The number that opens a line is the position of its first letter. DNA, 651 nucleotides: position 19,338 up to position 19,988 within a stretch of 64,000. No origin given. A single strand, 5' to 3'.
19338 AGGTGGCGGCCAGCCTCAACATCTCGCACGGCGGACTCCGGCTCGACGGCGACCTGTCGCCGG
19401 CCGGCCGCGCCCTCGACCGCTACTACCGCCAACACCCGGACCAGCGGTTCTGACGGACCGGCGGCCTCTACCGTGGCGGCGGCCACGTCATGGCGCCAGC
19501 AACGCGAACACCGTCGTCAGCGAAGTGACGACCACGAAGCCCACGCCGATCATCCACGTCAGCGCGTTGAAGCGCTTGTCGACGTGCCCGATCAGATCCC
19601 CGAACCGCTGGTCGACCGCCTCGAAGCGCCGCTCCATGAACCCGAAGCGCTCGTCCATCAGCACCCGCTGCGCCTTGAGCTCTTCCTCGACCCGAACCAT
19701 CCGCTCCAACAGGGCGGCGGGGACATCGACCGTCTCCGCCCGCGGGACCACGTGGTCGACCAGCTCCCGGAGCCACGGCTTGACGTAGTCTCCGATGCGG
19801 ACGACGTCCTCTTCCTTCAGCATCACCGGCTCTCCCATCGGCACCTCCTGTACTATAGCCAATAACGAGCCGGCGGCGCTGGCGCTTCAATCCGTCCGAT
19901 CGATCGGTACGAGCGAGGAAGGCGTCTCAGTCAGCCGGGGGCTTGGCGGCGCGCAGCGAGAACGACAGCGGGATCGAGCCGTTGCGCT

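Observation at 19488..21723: Three paralogous membrane-anchored coiled-coil genes whose stalk length varies in whole 21-bp heptad units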

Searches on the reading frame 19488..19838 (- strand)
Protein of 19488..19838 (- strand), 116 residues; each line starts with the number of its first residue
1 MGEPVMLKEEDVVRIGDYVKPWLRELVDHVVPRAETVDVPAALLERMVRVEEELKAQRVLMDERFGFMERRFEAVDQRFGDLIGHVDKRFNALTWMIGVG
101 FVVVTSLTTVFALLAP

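Call 3: search_protein_families(library=pfam, proteins=[window:19488-19838:-], max_evalue=1)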
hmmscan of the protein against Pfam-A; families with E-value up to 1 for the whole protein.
window:19488-19838:- (116 aa): 0 families

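Call 6: search_protein_families(library=ncbifam, proteins=[window:19488-19838:-], max_evalue=1)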
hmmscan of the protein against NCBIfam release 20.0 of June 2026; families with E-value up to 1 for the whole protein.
window:19488-19838:- (116 aa): 0 families

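Call 15: find_related_loci(query=A2, collection=genome_contigs, flank=10000)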
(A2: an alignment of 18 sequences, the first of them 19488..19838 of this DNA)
Query A2 (116 aa) in genome_contigs; peptide patterns used: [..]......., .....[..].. (x = any residue, [..] = any of these).
489 stretches matched a pattern; 382 encode a relative of the query (tblastn E <= 1e-3); the best 80 are kept; 80 distinct loci.
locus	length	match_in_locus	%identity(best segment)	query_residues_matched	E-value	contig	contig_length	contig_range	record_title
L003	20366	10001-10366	75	1-115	2e-52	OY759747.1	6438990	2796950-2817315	MAG: Spirochaetia bacterium isolate 029c9a96-c795-42b2-9c0d-59f5314b817a genome assembly, chromosome: 1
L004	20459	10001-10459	65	1-115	1e-51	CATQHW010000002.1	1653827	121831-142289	MAG: uncultured Spirochaetia bacterium isolate 66362a33-eddf-4579-992a-93dc3fc4ae3b genome assembly, contig: contig_2, w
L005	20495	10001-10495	59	1-115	4e-51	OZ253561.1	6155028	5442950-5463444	MAG: Spirochaetia bacterium isolate ba2874e9-b452-4f5e-a21f-6ab892bda592 genome assembly, chromosome: 1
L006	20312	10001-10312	75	1-115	3e-49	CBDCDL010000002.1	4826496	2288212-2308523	MAG: Spirochaetia bacterium isolate 978a6f5d-7542-411a-95a3-dd801879e222 genome assembly, contig: contig_2, whole genome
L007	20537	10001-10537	56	1-115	4e-49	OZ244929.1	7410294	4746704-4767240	MAG: Spirochaetia bacterium isolate 8068e3ae-2514-4771-9ed6-15a7f5772894 genome assembly, chromosome: 1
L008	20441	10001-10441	61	1-115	5e-48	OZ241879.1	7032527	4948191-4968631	MAG: Spirochaetia bacterium isolate 33422d00-efb0-4b49-bd16-f937cda21374 genome assembly, chromosome: 1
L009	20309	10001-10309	73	2-115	1e-47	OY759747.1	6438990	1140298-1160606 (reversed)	MAG: Spirochaetia bacterium isolate 029c9a96-c795-42b2-9c0d-59f5314b817a genome assembly, chromosome: 1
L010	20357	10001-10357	68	1-115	4e-47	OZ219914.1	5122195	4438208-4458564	MAG: Spirochaetia bacterium isolate 65460407-d738-4661-97af-02a88c6845d9 genome assembly, chromosome: 2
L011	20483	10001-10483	57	1-115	5e-47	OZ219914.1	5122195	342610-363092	MAG: Spirochaetia bacterium isolate 65460407-d738-4661-97af-02a88c6845d9 genome assembly, chromosome: 2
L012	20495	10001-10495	55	1-115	5e-46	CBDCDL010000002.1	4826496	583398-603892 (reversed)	MAG: Spirochaetia bacterium isolate 978a6f5d-7542-411a-95a3-dd801879e222 genome assembly, contig: contig_2, whole genome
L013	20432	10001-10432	54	1-115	2e-44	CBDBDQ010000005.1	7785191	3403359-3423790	MAG: Spirochaetia bacterium isolate f652f7ba-8847-4161-9e61-b7674eda2487 genome assembly, contig: contig_5, whole genome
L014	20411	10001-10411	60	1-115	7e-44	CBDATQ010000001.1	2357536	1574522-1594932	MAG: Spirochaetia bacterium isolate a15d9f8d-dc76-4eb1-89a5-0bc88780a661 genome assembly, contig: contig_1, whole genome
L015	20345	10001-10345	67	1-115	1e-43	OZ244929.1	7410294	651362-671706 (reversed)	MAG: Spirochaetia bacterium isolate 8068e3ae-2514-4771-9ed6-15a7f5772894 genome assembly, chromosome: 1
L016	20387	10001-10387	63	3-115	2e-43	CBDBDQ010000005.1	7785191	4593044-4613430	MAG: Spirochaetia bacterium isolate f652f7ba-8847-4161-9e61-b7674eda2487 genome assembly, contig: contig_5, whole genome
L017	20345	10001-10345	64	1-115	2e-43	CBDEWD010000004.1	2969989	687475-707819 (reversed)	MAG: Spirochaetia bacterium isolate c5f6e9bc-bcaa-411e-bf86-d1d97e606e4d genome assembly, contig: contig_4, whole genome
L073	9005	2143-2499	38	1-113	1e-14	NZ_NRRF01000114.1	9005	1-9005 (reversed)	Thiocystis violacea strain DSM 208 scaffold0114, whole genome shotgun sequence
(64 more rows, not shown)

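Call 16: search_solved_structures(query=A2, max_evalue=10, show_alignments=2)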
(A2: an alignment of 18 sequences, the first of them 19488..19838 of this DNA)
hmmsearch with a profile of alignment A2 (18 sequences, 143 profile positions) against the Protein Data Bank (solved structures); distinct sequences matched with E-value up to 10: 287 (the best 60 are shown).
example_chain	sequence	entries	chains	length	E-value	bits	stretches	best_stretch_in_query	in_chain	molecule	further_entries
9r1o_A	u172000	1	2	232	0.014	18.5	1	23-124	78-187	sc-apCC-6-DPH-NR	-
6nhq_B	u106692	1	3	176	0.04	17.1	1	53-104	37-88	Hemagglutinin HA2 chain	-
8ro6_A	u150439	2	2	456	0.042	17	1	38-114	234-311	Structural maintenance of chromosomes protein 1A (SMC1A)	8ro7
8p0a_A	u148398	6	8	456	0.042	17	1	38-114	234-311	Structural maintenance of chromosomes protein 1A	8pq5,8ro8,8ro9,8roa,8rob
4jtv_B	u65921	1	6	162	0.046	16.9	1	53-103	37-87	Hemagglutinin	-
4ju0_B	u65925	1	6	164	0.047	16.8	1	53-103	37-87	Hemagglutinin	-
4jtx_B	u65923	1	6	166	0.049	16.8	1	53-103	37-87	Hemagglutinin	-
3m6s_B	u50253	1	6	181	0.05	16.8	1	53-103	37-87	Hemagglutinin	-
3ztn_B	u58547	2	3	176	0.054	16.6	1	53-103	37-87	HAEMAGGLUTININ | Hemagglutinin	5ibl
3lzg_B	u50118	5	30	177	0.055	16.6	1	53-103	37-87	Hemagglutinin, HA2 SUBUNIT | Hemagglutinin HA2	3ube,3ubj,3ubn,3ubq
5gjs_B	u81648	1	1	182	0.057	16.6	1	53-103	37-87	Hemagglutinin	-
3al4_B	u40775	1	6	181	0.057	16.6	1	53-103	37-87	Hemagglutinin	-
4eda_B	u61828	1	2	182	0.057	16.6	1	53-103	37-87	Hemagglutinin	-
5vte_A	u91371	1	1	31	0.079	16.1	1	73-98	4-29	de novo peptide 1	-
4yy0_B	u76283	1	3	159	0.08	16.1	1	69-103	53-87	HA2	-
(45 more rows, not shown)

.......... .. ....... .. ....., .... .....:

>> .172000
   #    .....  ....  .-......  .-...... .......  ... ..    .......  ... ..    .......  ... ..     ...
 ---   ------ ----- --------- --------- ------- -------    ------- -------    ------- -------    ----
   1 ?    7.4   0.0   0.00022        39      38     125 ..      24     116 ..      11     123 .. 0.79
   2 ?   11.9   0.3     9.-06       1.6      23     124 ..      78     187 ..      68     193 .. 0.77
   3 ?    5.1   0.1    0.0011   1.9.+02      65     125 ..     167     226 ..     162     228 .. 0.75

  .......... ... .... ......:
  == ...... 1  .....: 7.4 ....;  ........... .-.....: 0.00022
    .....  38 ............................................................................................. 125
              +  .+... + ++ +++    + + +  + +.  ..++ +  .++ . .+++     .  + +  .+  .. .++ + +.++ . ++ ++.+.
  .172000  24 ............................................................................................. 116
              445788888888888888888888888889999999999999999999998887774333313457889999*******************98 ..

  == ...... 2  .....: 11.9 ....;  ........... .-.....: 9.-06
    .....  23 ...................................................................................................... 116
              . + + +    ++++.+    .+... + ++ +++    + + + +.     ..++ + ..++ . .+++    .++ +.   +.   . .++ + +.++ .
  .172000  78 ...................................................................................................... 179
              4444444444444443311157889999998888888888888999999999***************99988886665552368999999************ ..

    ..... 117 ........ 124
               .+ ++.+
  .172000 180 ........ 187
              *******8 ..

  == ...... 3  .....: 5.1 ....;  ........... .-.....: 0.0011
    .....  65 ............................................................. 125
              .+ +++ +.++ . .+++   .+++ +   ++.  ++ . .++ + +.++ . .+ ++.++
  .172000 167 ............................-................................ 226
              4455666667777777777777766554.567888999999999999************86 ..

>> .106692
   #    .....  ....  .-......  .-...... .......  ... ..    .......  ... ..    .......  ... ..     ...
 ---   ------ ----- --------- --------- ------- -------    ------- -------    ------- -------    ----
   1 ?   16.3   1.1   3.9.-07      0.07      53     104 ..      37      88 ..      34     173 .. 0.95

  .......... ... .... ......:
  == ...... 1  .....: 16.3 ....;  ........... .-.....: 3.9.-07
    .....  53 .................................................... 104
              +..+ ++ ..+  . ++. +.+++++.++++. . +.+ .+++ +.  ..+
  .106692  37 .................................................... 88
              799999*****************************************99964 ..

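Call 58: search_protein_families(library=phrogs, proteins=[window:19488-19838:-, L073:1067-1459:+], max_evalue=0.01)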
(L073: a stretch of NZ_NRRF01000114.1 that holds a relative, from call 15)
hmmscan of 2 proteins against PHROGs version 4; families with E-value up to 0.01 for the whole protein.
window:19488-19838:- (116 aa): 2 families
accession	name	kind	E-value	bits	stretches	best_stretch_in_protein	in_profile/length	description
phrog_31408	-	unknown function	0.00039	21.6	1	44-113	28-97/104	-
phrog_689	-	lysis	0.0045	18.2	1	42-113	13-84/91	holin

L073:1067-1459:+ (131 aa): 17 families
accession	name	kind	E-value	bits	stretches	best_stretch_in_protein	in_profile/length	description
phrog_6701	-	unknown function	5.3e-09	37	1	20-111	32-130/169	-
phrog_5553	-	unknown function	2.9e-06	28.5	1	51-100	17-66/114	-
phrog_12015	-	unknown function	6.4e-06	26.9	1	54-107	97-150/165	-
phrog_15851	-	unknown function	7.3e-05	24.2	1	60-129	49-113/117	-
phrog_25947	-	other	0.00021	22.6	1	61-107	8-54/79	hol-like chemotaxis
phrog_1193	-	other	0.00022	22.1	1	62-120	6-61/76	hemolysin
phrog_32256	-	unknown function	0.00024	22.3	0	55-79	45-69/106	-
phrog_2990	-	unknown function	0.00034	21.8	1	41-98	47-104/133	-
phrog_689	-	lysis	0.00036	21.7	0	34-122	13-74/91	holin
phrog_16654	-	unknown function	0.00051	21.1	0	32-77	25-70/101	-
phrog_11953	-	DNA, RNA and nucleotide metabolism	0.00065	20.5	1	69-120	7-58/154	exonuclease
phrog_3550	-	unknown function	0.0012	20.2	1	44-104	5-60/79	-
phrog_20262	-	unknown function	0.0028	18.8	1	41-109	47-116/146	-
phrog_15808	-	unknown function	0.003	18.6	1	60-110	73-123/142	-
phrog_18012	-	unknown function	0.0041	18.5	1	51-108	17-73/104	-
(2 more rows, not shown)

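Call 59: search_protein_families(library=padloc, proteins=[window:19488-19838:-], max_evalue=0.01)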
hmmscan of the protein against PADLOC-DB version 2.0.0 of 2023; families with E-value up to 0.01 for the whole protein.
window:19488-19838:- (116 aa): 0 families

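Call 74: find_related_loci(query=A2, collection=viral_contigs, flank=6000)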
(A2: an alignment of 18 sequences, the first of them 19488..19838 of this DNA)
Query A2 (116 aa) in viral_contigs; peptide patterns used: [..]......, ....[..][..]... (x = any residue, [..] = any of these).
38 stretches matched a pattern, but none encodes a relative of the query by tblastn (E <= 1e-3).

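Call 89: find_homologous_proteins(query=L073:1067-1459:+, max_evalue=0.001)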
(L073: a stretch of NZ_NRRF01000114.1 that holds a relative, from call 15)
Query L073:1067-1459:+ (131 aa): 6761 proteins with E <= 0.001 among 8000 candidates; the best 120 are listed.
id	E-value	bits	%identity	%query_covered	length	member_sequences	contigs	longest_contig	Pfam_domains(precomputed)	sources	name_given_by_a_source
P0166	1.0e-75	269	72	100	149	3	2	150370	-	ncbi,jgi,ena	jgi:septal ring factor EnvC (AmiA/AmiB activator)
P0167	1.4e-73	262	71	100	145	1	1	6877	-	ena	-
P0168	3.7e-72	258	72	100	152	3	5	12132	-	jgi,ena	jgi:septal ring factor EnvC (AmiA/AmiB activator)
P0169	2.1e-71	255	75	100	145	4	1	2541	-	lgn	-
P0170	5.4e-71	254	76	100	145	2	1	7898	-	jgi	-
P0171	2.2e-70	252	64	99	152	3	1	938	PF27742.1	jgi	jgi:septal ring factor EnvC (AmiA/AmiB activator)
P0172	3.1e-68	245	71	100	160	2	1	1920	-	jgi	-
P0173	1.7e-67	243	66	100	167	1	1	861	PF07889.18,PF27742.1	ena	-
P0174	2.5e-67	242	63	100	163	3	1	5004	-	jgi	-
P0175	6.2e-66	238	65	99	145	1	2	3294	PF27742.1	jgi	jgi:septal ring factor EnvC (AmiA/AmiB activator)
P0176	2.8e-64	232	66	100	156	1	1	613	-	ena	-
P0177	4.9e-64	232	69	82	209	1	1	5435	PF09763.16,PF10241.15,PF10046.15,PF04108.18,PF20667.4,PF27742.1,PF16326.11,PF06009.20,PF02601.21,PF05377.18,PF23991.2,PF19220.7,PF07889.18,PF00261.26,PF06160.18,PF13874.12,PF24161.2,PF06419.18,PF02646.23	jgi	jgi:chromosome segregation ATPase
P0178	8.8e-64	231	81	100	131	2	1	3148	-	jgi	jgi:predicted transcriptional regulator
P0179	1.3e-63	230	82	100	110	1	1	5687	-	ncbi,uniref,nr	ncbi:hypothetical protein ThidrDRAFT_4557 [Thiorhodococcus drewsii AZ1]|uniref:DUF1640 domain-contai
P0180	6.6e-63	228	77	100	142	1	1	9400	-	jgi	jgi:ABC-type phosphate transport system auxiliary subunit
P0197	1.1e-60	221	71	100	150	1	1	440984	-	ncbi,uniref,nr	ncbi:hypothetical protein [Halomonas llamarensis]|uniref:DUF1640 domain-containing protein n=1 Tax=H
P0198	1.6e-60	220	70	100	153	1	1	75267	-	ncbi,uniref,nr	ncbi:hypothetical protein [Allochromatium palmeri]|uniref:DUF1640 domain-containing protein n=1 Tax=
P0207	1.1e-59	218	81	100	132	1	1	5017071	-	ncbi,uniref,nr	ncbi:hypothetical protein [Thiocystis violascens]|uniref:DUF1640 domain-containing protein n=1 Tax=T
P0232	2.9e-58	213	73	100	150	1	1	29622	-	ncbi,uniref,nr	ncbi:hypothetical protein CKO42_21855 [Lamprobacter modestohalophilus]|uniref:DUF1640 domain-contain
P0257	1.0e-56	208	80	100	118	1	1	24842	-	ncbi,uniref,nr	ncbi:hypothetical protein [Thiorhodococcus minor]|uniref:DUF1640 domain-containing protein n=1 Tax=T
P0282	3.8e-55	203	75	100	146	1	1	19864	-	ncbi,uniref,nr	ncbi:hypothetical protein [Thiospirillum jenense]|uniref:DUF1640 domain-containing protein n=1 Tax=T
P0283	3.9e-55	203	70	100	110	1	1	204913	-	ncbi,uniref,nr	ncbi:hypothetical protein [Halochromatium salexigens]|uniref:DUF1640 domain-containing protein n=1 T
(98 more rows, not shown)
